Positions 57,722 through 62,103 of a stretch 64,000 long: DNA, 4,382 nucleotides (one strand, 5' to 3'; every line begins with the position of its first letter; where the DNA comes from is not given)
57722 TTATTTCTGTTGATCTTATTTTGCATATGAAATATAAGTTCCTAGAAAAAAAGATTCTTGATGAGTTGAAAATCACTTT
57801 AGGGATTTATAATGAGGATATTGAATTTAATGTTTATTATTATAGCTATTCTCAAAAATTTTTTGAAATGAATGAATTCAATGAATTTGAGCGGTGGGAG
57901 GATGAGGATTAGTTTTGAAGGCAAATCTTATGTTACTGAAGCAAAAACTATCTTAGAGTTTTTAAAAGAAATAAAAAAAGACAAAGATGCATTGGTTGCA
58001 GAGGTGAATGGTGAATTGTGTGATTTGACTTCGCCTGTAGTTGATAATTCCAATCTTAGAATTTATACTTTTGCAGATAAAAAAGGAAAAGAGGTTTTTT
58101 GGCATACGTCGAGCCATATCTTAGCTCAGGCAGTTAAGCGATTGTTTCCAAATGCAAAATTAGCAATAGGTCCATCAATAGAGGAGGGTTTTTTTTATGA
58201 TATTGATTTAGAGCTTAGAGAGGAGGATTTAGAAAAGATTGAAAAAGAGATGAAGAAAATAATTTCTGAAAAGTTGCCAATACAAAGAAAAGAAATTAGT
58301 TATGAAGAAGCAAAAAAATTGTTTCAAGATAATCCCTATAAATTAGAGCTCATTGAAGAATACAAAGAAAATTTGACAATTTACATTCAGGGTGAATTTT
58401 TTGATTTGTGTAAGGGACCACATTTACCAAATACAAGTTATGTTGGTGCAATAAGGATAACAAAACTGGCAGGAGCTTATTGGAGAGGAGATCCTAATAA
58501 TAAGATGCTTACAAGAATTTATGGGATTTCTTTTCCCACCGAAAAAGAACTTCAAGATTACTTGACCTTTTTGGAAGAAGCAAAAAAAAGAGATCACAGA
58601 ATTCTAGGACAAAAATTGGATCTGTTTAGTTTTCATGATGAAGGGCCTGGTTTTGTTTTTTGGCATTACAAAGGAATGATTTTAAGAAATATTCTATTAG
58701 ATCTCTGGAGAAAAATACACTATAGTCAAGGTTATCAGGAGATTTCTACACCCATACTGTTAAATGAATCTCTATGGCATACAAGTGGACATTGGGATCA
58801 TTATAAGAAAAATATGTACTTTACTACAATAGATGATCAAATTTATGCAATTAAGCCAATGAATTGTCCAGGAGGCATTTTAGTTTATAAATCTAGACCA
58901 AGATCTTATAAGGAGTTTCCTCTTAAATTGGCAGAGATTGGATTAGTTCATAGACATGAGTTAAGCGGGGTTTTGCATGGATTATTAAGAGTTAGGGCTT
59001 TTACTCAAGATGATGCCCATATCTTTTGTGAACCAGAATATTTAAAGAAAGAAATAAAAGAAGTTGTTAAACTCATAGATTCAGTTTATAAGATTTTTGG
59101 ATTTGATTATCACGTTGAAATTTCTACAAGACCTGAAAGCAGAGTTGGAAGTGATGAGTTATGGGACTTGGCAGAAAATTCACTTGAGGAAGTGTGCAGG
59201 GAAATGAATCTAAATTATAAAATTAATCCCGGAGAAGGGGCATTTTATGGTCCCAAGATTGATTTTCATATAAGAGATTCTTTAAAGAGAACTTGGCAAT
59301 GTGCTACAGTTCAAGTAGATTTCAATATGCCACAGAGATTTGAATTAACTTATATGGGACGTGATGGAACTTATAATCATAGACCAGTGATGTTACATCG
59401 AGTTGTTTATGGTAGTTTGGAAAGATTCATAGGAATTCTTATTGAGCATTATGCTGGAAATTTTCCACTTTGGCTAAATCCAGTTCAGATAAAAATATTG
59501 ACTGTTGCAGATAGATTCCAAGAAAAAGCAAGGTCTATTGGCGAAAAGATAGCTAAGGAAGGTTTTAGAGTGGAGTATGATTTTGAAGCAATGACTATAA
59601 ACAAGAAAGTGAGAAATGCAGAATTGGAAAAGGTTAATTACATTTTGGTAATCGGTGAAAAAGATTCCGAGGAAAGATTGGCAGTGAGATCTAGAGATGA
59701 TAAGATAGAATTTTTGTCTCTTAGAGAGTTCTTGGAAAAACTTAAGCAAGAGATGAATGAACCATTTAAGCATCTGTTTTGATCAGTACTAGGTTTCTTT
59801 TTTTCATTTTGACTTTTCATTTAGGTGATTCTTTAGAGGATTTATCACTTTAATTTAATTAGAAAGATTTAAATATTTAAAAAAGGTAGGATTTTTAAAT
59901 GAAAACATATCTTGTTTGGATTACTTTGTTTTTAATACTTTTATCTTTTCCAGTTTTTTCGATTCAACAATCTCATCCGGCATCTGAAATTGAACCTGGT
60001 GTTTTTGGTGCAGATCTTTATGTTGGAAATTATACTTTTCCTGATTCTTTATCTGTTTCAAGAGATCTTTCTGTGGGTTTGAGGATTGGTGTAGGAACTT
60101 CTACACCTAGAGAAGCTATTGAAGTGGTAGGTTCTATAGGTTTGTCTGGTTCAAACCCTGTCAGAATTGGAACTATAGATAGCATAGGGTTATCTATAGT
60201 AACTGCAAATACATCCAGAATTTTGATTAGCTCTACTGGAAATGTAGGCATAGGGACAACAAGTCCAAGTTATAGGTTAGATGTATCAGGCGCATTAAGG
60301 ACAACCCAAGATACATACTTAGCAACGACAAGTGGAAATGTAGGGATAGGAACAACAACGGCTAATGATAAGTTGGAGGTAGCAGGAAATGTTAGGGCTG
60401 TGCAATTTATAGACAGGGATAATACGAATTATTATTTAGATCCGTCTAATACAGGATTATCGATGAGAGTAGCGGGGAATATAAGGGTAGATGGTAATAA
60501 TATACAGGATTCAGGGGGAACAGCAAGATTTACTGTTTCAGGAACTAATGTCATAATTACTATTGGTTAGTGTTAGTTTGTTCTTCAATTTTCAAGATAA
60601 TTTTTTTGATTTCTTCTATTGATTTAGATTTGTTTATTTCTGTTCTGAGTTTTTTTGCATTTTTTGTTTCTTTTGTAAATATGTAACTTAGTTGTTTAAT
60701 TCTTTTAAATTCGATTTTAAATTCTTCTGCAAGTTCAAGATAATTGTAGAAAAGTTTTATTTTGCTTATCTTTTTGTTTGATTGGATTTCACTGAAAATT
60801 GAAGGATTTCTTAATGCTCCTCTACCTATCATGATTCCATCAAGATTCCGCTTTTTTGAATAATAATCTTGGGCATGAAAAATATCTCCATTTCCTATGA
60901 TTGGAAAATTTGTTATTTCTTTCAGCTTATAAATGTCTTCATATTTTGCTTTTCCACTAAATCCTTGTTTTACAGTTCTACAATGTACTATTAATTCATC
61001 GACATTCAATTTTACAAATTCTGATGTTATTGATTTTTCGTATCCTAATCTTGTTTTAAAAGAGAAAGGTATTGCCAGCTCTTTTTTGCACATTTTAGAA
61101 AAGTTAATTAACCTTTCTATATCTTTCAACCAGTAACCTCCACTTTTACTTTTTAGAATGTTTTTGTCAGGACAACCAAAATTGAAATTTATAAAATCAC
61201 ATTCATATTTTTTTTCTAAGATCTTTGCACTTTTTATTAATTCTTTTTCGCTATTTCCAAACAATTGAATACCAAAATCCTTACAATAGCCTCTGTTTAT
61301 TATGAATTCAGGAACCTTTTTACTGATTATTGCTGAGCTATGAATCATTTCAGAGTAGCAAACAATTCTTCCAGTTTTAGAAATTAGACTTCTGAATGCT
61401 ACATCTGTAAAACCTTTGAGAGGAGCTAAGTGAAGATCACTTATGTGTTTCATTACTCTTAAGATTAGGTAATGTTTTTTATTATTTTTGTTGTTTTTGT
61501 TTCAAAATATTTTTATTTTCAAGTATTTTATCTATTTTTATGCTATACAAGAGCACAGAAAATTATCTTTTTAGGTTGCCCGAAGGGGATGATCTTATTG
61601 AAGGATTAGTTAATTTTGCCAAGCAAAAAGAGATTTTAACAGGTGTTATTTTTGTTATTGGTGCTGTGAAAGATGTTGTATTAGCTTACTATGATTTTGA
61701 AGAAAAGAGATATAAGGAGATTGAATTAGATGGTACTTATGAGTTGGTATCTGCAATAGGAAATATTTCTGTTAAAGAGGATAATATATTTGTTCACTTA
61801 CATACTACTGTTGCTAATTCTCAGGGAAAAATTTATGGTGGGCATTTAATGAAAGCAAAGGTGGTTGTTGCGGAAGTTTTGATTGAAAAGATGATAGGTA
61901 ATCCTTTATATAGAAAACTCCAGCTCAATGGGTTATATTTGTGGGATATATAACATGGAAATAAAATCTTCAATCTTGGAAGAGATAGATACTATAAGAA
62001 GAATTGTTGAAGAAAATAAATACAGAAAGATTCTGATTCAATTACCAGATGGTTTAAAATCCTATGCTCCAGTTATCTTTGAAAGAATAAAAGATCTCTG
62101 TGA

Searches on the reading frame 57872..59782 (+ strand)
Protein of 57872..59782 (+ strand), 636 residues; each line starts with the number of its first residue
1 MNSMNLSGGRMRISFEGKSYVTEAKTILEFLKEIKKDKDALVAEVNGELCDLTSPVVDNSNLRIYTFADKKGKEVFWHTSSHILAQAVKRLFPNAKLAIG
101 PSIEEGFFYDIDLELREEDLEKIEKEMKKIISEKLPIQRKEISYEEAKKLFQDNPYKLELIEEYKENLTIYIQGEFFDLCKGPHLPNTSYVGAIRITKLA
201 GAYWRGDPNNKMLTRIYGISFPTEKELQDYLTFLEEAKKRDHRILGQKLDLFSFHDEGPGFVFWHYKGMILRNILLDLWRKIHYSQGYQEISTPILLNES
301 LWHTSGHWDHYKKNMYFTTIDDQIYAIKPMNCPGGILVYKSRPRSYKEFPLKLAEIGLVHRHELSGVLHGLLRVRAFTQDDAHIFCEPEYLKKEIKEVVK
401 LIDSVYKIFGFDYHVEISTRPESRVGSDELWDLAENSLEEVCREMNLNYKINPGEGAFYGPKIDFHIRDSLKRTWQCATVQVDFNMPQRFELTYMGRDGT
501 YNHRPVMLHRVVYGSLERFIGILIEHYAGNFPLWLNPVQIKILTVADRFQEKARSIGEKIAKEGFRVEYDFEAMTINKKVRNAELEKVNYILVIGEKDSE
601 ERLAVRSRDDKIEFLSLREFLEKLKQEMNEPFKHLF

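Call 57: search_protein_families(library=pfam, proteins=[window:57872-59782:+], max_evalue=0.00001)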
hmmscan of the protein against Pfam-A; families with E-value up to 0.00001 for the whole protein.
window:57872-59782:+ (636 aa): 3 families
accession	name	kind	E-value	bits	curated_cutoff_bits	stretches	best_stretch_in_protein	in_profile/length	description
PF00587.30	tRNA-synt_2b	-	3.1e-42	145.1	29.3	1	319-527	3-179/179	tRNA synthetase class II core domain (G, H, P, S and T)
PF03129.25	HGTP_anticodon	-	3.4e-15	56.4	21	1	539-626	1-93/94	Anticodon binding domain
PF07973.19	tRNA_SAD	-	3.7e-15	56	24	1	169-217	2-44/44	Threonyl and Alanyl tRNA synthetase second additional domain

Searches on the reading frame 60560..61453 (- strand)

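Call 57: search_protein_families(library=pfam, proteins=[window:60560-61453:-], max_evalue=0.00001)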
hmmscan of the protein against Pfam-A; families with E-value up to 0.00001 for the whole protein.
window:60560-61453:- (297 aa): 1 family
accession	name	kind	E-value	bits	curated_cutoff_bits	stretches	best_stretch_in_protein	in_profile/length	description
PF01207.24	Dus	-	9.4e-49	166.6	20.4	1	9-291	2-298/311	Dihydrouridine synthase (Dus)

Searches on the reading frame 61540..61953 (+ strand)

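Call 57: search_protein_families(library=pfam, proteins=[window:61540-61953:+], max_evalue=0.00001)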
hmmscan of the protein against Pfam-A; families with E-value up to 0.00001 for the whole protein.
window:61540-61953:+ (137 aa): 1 family
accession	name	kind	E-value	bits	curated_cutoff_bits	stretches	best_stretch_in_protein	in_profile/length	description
PF03479.20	PCC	-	5.4e-31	107.8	25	1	9-117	3-114/117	Plants and Prokaryotes Conserved (PCC) domain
